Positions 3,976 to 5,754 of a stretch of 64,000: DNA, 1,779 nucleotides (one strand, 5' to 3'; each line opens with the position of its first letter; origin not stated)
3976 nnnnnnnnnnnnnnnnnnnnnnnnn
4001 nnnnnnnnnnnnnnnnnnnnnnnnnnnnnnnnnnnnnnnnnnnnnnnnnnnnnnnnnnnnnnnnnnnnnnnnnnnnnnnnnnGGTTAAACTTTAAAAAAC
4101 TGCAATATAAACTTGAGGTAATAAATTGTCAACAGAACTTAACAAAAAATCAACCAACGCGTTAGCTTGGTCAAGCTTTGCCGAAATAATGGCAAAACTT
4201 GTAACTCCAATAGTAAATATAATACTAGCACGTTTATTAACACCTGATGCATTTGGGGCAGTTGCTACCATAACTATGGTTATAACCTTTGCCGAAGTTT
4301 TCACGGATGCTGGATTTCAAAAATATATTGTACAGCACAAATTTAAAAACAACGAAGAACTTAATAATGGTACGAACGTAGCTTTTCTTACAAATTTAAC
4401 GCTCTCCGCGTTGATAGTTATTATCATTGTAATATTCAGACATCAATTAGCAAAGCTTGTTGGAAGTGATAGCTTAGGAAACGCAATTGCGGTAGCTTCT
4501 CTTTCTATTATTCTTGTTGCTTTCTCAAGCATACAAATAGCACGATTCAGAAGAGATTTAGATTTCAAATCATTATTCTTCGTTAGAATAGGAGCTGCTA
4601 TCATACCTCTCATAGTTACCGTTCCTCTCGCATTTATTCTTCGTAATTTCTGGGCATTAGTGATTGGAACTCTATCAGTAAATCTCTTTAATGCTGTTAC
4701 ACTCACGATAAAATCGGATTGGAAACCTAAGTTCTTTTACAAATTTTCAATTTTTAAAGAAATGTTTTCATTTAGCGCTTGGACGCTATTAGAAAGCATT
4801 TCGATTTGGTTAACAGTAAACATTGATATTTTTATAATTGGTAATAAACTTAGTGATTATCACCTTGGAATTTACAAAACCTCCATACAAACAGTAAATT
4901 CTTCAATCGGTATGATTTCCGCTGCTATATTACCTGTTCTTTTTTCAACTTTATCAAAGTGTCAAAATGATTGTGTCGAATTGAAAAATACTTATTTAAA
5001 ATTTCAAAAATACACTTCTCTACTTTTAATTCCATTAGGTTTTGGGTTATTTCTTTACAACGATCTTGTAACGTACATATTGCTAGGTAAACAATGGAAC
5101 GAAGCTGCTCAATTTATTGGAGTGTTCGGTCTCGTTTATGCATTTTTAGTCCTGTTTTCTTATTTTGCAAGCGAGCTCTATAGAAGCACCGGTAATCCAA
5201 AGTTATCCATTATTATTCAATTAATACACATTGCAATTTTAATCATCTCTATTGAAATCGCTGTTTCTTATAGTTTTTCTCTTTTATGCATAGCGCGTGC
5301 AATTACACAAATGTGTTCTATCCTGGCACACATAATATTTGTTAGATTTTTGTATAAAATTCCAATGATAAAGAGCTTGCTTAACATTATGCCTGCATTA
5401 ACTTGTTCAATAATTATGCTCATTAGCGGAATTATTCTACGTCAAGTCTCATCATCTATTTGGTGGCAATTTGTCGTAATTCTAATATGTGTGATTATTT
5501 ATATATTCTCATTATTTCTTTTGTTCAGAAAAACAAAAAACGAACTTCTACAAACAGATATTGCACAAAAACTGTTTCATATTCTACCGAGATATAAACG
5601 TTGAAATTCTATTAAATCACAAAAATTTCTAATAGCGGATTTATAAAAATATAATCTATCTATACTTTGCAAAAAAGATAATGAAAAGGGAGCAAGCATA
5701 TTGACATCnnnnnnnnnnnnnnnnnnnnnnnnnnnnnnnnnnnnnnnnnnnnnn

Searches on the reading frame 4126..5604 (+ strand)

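Call 24: search_protein_families(library=ncbifam, proteins=[window:4126-5604:+], max_evalue=1e-10)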
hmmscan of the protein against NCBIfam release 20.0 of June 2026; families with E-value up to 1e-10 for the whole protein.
window:4126-5604:+ (492 aa): 3 families
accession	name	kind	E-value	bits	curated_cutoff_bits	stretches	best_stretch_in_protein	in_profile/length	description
NF007773.0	PRK10459.1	equivalog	3.3e-39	135.2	273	1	5-481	3-477/492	MOP flippase family protein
NF058658.1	Oglyco_Wzx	exception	1.5e-35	123.1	720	1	4-475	5-472/478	O-glycosylation flippase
NF047674.1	TeichurnBiosyTuaB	equivalog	7.6e-34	117.5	580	1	5-466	4-465/469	teichuronic acid biosynthesis protein TuaB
